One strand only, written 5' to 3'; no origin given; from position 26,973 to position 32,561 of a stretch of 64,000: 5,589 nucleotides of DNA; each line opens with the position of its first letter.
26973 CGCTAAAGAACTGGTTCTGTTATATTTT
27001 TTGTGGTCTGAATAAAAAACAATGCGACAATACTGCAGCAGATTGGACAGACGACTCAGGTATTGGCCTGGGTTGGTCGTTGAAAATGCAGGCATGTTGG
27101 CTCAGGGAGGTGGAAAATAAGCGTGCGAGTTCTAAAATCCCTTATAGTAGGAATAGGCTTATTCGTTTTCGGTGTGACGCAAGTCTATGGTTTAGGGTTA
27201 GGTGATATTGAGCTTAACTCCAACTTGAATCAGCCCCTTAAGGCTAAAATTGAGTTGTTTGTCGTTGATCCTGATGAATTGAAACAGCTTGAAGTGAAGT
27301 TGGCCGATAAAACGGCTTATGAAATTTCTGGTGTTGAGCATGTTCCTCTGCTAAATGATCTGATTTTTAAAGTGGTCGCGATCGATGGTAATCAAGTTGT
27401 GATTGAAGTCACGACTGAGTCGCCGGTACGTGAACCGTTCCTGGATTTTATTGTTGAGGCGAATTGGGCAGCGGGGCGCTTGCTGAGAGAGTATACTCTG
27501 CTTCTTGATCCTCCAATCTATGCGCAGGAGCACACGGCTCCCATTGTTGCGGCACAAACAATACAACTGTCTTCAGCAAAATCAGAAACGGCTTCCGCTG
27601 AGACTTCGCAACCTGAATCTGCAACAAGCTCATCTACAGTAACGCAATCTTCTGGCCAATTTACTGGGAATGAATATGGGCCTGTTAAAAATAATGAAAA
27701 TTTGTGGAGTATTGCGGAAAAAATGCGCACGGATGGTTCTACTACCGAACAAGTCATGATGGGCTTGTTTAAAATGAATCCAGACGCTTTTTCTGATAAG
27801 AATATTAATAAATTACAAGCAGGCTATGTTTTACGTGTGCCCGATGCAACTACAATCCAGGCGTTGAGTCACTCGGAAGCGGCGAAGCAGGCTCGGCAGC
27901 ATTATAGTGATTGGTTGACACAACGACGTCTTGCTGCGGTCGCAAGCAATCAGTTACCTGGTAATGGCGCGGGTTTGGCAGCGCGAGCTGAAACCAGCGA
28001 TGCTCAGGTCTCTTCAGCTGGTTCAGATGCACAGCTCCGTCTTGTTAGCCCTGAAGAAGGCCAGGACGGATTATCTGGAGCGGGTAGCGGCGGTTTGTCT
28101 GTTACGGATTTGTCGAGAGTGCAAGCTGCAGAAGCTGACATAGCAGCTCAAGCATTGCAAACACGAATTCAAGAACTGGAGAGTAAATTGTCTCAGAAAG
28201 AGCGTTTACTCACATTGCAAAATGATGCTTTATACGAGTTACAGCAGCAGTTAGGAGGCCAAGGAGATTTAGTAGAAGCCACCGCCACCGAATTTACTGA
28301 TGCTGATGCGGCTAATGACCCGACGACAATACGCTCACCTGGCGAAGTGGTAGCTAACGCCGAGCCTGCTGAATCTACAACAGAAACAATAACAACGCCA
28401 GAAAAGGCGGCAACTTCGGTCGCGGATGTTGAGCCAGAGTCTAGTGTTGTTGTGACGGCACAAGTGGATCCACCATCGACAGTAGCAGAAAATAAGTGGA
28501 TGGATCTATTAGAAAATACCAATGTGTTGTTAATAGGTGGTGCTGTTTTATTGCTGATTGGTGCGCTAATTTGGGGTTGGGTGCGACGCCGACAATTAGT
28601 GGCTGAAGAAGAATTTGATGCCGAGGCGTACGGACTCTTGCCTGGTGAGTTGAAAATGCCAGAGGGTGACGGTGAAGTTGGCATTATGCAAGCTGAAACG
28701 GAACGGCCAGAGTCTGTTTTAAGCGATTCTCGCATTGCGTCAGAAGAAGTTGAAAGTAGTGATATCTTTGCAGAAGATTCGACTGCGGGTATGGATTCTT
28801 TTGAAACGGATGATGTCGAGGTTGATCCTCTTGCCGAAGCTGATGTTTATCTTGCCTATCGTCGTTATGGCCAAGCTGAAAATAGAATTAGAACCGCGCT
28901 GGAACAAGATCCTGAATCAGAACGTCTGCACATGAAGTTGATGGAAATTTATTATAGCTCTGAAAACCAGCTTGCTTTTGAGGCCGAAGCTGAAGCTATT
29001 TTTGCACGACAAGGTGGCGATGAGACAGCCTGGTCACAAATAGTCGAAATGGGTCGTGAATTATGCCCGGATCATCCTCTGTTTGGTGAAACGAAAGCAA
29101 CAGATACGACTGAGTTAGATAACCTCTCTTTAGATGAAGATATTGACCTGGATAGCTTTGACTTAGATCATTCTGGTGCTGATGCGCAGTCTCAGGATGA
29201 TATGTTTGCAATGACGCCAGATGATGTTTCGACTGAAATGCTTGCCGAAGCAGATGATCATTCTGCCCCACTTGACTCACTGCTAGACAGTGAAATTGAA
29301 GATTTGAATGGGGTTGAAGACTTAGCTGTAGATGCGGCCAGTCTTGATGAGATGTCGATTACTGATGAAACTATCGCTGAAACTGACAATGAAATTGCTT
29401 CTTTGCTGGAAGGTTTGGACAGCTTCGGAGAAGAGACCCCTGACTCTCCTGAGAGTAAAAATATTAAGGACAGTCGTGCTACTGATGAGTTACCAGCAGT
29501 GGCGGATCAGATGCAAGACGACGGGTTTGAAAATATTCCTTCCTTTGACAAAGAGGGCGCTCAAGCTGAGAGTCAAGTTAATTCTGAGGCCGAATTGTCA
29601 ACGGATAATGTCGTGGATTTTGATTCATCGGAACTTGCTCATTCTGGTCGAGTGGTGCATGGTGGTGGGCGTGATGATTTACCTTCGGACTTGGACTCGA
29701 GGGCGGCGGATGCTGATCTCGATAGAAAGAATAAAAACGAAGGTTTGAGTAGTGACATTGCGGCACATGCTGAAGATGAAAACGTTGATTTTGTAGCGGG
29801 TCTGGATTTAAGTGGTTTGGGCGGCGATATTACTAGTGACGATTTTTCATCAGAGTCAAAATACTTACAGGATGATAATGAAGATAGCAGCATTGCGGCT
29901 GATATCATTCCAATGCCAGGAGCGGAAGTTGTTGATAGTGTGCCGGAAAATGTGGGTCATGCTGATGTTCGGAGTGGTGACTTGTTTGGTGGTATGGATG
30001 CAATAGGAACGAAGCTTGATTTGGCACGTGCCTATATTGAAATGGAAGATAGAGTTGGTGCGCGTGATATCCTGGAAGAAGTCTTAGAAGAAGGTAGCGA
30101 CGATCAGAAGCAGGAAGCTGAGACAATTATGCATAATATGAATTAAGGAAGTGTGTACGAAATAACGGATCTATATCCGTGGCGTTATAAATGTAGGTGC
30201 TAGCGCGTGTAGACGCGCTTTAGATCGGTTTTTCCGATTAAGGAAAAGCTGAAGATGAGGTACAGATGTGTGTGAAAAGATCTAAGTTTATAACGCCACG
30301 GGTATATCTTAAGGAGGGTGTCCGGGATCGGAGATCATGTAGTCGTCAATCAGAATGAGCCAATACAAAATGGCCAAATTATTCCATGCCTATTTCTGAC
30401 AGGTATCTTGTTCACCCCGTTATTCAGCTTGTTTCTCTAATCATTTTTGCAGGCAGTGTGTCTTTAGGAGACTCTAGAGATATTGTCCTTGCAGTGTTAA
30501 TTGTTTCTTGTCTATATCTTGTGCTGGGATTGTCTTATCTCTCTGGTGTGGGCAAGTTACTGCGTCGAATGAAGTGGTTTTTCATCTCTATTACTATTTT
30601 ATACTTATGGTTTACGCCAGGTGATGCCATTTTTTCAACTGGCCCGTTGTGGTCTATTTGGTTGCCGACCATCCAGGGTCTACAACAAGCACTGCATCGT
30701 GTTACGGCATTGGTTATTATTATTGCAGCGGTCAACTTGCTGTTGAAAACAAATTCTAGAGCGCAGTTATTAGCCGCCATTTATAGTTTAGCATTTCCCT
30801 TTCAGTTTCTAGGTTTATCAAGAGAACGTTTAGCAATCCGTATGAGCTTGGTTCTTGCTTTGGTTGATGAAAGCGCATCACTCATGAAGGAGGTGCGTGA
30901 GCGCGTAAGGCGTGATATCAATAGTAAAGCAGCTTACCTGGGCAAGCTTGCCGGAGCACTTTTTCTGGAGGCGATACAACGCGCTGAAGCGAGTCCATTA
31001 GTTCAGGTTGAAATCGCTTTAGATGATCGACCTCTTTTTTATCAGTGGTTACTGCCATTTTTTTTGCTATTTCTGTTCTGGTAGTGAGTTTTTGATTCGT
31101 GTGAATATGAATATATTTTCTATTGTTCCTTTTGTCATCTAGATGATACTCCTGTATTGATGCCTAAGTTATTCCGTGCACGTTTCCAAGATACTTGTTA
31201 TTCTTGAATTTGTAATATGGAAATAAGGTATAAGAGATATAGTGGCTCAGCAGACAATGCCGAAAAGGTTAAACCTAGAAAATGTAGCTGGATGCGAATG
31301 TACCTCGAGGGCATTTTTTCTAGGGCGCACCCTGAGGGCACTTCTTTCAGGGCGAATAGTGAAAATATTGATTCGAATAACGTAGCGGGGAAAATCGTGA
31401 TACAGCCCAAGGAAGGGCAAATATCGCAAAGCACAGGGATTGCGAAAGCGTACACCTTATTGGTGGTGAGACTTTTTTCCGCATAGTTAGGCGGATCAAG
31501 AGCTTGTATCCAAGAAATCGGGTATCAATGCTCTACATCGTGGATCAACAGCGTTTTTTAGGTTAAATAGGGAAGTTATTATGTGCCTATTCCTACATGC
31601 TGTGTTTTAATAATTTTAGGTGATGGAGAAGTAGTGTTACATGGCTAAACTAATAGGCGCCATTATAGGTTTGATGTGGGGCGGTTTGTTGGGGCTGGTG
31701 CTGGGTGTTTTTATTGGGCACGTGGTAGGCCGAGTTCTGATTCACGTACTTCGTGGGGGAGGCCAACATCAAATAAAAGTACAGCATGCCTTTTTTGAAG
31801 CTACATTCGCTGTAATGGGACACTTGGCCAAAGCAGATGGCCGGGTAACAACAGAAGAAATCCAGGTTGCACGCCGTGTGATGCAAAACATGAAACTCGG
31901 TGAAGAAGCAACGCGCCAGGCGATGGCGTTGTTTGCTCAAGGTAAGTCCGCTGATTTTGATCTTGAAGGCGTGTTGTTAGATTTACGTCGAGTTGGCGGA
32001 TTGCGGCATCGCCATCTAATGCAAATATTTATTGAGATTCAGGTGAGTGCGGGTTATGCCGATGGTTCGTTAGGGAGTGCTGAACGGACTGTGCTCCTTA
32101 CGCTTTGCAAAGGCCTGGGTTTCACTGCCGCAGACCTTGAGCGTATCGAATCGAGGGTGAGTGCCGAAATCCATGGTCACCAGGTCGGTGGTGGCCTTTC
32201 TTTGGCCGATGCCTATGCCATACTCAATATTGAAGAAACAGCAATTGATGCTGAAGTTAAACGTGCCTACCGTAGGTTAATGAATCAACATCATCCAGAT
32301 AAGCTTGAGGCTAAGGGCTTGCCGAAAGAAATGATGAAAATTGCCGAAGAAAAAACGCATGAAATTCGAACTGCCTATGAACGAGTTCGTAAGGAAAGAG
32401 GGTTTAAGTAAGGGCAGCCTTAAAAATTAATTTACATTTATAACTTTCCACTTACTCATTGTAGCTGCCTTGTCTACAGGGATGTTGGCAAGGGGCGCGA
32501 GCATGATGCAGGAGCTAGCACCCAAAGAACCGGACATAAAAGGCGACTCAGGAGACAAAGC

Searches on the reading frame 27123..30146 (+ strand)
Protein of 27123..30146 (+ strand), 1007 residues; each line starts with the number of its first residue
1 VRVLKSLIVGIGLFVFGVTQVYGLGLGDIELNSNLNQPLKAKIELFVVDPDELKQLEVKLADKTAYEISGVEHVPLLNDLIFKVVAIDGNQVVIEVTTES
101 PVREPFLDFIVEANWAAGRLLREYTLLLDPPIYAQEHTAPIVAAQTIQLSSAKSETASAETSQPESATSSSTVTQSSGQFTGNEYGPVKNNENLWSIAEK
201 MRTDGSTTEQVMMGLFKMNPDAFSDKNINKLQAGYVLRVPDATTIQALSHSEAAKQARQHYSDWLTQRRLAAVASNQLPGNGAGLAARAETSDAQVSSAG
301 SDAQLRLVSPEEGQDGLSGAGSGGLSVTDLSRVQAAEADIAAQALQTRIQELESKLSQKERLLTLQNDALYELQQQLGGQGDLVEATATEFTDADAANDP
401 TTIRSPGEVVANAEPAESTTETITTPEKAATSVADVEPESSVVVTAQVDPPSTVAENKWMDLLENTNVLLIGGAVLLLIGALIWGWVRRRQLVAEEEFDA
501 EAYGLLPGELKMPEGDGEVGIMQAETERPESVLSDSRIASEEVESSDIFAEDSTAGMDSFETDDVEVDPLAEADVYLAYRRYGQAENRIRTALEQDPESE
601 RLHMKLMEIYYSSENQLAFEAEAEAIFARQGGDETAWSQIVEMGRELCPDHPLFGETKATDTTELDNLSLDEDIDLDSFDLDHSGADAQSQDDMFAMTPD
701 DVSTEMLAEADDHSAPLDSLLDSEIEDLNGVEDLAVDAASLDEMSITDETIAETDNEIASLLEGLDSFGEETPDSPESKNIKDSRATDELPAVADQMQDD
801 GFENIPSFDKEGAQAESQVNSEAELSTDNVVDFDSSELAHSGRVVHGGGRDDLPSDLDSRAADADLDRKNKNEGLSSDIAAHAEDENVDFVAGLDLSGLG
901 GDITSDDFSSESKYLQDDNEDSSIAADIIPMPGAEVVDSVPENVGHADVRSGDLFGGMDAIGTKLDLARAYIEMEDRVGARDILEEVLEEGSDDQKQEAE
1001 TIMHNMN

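Call 24: search_protein_families(library=ncbifam, proteins=[window:27123-30146:+])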
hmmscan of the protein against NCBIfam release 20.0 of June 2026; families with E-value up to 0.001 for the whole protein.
window:27123-30146:+ (1007 aa): 2 families
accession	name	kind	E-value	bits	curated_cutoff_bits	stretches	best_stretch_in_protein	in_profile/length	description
TIGR03505.1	FimV_core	subfamily_domain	4.1e-23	81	43.45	1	192-264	1-74/74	FimV/HubP family polar landmark protein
TIGR03504.1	FimV_Cterm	subfamily_domain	2.8e-19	68.9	30.65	1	963-1004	1-42/44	FimV/HubP family polar landmark protein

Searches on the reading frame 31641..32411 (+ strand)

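Call 24: search_protein_families(library=ncbifam, proteins=[window:31641-32411:+])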
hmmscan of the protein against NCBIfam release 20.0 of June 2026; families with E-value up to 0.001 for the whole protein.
window:31641-32411:+ (256 aa): 13 families
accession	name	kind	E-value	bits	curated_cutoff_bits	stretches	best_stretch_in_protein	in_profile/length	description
NF006948.0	PRK09430.1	equivalog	5.3e-84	282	162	1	2-256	5-267/267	co-chaperone DjlA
NF050028.1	CldAdptActJ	equivalog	1.4e-09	38.3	150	1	191-249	4-60/93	cold adaptation protein ActJcold adaptation protein ActJ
TIGR02349.1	DnaJ_bact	equivalog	1.4e-08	34.5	377.2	1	190-247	1-51/354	molecular chaperone DnaJ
NF008035.0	PRK10767.1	subfamily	3.9e-08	32.7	338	1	189-249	4-57/374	molecular chaperone DnaJ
NF010871.0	PRK14278.1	equivalog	1.5e-06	27.4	502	1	190-247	4-53/378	molecular chaperone DnaJ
NF010892.0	PRK14299.1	equivalog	1.3e-05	24.6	392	1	189-247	4-54/291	chaperone protein DnaJ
NF010874.0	PRK14281.1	equivalog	3.2e-05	23.2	619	1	190-250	4-57/397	chaperone protein DnaJ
NF010894.0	PRK14301.1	equivalog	3.9e-05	22.8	548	1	189-253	4-68/373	chaperone protein DnaJ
NF037946.1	terminal_TopJ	equivalog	0.0001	21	300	1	190-247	6-55/810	terminal organelle assembly protein TopJ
NF010885.0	PRK14292.1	equivalog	0.00014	21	585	1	189-237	2-50/371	chaperone protein DnaJ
NF007618.0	PRK10266.1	equivalog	0.00022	20.8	403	1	187-248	2-55/306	curved DNA-binding protein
NF010872.0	PRK14279.1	equivalog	0.00054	19.2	556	1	190-239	10-59/394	molecular chaperone DnaJ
TIGR03835.1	termin_org_DnaJ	equivalog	0.0009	17.7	512.25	0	190-224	3-37/871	terminal organelle assembly protein TopJ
